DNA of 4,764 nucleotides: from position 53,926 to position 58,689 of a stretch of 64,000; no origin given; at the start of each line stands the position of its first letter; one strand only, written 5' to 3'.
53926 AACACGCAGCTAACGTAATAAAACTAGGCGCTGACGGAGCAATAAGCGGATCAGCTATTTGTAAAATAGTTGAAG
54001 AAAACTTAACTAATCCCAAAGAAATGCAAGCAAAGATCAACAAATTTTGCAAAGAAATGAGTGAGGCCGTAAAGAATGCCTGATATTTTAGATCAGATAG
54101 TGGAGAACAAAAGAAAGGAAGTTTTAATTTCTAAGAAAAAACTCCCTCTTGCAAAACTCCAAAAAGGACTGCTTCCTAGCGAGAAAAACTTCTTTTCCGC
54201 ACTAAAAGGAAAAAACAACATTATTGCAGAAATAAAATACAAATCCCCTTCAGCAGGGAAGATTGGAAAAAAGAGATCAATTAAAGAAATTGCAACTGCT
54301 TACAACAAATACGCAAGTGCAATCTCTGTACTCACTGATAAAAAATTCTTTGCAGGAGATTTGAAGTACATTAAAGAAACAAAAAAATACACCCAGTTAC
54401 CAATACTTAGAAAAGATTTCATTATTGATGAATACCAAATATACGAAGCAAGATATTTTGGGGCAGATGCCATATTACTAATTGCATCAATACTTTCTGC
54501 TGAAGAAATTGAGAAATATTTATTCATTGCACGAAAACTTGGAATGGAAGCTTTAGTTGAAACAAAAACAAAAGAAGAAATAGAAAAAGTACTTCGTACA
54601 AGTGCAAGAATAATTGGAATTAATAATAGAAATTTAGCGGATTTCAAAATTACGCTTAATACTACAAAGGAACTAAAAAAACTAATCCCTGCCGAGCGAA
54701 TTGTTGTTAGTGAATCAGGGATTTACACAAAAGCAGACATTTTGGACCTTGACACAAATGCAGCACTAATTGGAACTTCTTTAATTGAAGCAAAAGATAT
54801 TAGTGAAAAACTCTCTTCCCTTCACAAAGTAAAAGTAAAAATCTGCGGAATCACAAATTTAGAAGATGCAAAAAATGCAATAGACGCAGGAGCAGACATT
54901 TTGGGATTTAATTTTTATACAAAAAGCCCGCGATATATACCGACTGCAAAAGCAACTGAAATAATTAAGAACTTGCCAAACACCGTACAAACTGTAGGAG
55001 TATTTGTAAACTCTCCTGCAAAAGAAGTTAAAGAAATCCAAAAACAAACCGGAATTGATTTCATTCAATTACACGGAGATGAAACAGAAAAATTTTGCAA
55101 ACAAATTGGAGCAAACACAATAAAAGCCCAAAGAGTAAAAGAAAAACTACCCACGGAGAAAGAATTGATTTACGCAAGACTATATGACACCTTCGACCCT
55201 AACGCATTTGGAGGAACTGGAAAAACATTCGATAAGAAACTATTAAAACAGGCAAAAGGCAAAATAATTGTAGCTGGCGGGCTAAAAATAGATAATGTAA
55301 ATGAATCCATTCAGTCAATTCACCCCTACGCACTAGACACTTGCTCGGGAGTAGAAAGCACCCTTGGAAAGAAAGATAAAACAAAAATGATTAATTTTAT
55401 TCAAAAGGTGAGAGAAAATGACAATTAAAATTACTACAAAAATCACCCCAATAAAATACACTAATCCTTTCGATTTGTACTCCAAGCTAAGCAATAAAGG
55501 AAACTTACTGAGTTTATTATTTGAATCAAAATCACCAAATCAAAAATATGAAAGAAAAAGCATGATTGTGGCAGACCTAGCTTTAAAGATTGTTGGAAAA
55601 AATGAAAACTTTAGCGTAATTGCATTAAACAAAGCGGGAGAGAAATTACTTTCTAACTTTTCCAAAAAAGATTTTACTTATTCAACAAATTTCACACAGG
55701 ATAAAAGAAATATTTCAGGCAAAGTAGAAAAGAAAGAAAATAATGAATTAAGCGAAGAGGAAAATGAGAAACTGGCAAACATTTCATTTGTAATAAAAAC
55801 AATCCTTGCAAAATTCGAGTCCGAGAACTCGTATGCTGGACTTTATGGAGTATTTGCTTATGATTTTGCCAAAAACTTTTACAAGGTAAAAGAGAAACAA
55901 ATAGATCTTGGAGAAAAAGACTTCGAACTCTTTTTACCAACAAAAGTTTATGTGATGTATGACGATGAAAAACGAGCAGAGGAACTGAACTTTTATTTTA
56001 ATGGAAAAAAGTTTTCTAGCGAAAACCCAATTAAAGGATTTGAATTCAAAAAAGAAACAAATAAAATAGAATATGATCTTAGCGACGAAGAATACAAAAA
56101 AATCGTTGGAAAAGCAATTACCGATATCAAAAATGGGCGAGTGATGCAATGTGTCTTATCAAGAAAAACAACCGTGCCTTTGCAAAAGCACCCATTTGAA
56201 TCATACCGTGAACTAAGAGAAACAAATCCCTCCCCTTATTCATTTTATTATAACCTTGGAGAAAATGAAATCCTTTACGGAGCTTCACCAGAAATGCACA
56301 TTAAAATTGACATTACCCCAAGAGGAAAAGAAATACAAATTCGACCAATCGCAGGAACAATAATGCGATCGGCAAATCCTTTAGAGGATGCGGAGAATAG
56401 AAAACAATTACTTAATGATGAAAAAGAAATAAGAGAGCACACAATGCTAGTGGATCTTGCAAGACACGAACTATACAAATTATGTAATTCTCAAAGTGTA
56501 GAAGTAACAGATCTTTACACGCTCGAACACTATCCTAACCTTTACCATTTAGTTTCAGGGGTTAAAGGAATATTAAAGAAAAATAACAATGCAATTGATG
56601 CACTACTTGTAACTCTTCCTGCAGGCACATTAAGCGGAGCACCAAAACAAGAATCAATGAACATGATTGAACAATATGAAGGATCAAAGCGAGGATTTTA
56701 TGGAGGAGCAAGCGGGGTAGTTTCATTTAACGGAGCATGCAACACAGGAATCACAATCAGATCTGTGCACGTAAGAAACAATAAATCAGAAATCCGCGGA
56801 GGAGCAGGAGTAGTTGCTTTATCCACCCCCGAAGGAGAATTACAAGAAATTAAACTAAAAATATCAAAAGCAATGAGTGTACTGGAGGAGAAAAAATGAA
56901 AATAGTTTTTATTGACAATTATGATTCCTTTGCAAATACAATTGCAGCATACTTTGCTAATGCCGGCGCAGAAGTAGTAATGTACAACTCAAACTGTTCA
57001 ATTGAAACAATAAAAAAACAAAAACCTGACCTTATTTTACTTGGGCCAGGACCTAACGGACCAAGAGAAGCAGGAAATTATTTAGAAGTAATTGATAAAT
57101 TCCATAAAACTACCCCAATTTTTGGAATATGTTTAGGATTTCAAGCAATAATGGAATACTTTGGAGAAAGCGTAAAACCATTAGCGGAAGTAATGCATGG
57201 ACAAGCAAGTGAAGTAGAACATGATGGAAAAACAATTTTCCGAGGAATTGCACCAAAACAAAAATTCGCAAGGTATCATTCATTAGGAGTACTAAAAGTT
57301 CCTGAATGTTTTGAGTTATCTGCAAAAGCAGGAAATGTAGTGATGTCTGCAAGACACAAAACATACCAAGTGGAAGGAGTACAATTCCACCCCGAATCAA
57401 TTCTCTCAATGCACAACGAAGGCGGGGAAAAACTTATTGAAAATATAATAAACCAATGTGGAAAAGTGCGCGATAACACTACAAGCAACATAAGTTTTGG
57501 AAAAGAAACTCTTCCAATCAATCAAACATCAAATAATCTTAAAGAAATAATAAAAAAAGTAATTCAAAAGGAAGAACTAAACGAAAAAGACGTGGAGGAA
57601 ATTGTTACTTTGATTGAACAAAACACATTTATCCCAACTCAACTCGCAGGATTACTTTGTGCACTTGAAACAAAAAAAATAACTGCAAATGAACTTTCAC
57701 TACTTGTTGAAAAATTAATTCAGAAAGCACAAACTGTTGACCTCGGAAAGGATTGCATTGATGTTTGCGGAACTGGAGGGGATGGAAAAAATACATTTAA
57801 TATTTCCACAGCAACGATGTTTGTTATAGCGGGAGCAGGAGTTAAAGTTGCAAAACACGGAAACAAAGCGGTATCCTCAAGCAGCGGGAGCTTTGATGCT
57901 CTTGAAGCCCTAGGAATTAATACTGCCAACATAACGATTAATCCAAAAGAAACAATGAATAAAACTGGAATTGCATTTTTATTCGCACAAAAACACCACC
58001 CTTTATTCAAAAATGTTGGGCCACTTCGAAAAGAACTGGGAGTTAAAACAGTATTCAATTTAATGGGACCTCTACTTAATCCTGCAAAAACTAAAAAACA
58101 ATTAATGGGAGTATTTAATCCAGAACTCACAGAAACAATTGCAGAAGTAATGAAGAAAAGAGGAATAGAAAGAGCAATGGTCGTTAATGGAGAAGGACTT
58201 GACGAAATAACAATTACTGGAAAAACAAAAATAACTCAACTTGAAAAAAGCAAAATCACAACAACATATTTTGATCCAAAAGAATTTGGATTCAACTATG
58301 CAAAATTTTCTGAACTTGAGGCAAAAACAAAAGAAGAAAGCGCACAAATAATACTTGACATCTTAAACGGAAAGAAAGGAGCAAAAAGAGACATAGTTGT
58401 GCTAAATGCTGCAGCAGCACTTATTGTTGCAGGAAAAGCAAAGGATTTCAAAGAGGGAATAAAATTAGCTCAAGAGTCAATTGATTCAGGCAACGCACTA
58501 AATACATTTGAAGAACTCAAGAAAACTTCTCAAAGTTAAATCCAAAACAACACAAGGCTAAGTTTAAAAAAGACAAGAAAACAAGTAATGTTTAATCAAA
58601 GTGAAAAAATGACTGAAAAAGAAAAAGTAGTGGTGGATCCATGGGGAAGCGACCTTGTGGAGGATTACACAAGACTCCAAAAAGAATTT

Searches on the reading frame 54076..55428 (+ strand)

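Call 20: search_protein_families(library=pfam, proteins=[window:54076-55428:+], max_evalue=0.00001)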
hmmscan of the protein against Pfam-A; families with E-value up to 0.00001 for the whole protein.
window:54076-55428:+ (450 aa): 3 families
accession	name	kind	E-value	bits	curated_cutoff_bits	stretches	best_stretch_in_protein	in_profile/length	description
PF00218.27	IGPS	-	1.4e-76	257.5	27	1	5-248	1-253/254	Indole-3-glycerol phosphate synthase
PF00697.28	PRAI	-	2.1e-44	152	22.7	1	254-444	1-193/193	N-(5'phosphoribosyl)anthranilate (PRA) isomerase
PF01729.25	QRPTase_C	-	5.5e-06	26.7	23.1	0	147-232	68-152/169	Quinolinate phosphoribosyl transferase, C-terminal domain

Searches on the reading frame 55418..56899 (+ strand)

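Call 20: search_protein_families(library=pfam, proteins=[window:55418-56899:+], max_evalue=0.00001)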
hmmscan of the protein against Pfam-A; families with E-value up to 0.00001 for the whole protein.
window:55418-56899:+ (493 aa): 2 families
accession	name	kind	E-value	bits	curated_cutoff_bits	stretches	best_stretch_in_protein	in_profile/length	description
PF00425.24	Chorismate_bind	-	8.4e-77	258.6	27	1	223-481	2-257/257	chorismate binding enzyme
PF04715.19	Anth_synt_I_N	-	4e-09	37.3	23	1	16-180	4-131/140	Anthranilate synthase component I, N terminal region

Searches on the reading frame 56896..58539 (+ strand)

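Call 20: search_protein_families(library=pfam, proteins=[window:56896-58539:+], max_evalue=0.00001)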
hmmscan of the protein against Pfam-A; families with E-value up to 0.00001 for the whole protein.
window:56896-58539:+ (547 aa): 4 families
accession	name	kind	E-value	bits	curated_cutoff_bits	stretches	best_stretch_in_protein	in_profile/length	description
PF00591.27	Glycos_transf_3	-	4.9e-87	292.2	27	1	285-535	2-253/253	Glycosyl transferase family, a/b domain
PF00117.34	GATase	-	2.3e-45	155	22.8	1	4-174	1-179/190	Glutamine amidotransferase class-I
PF02885.22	Glycos_trans_3N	-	4.2e-10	39.7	26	1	216-277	1-62/63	Glycosyl transferase family, helical bundle domain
PF07722.19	Peptidase_C26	-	2.1e-06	28.1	20.5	1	69-167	102-219/219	Peptidase C26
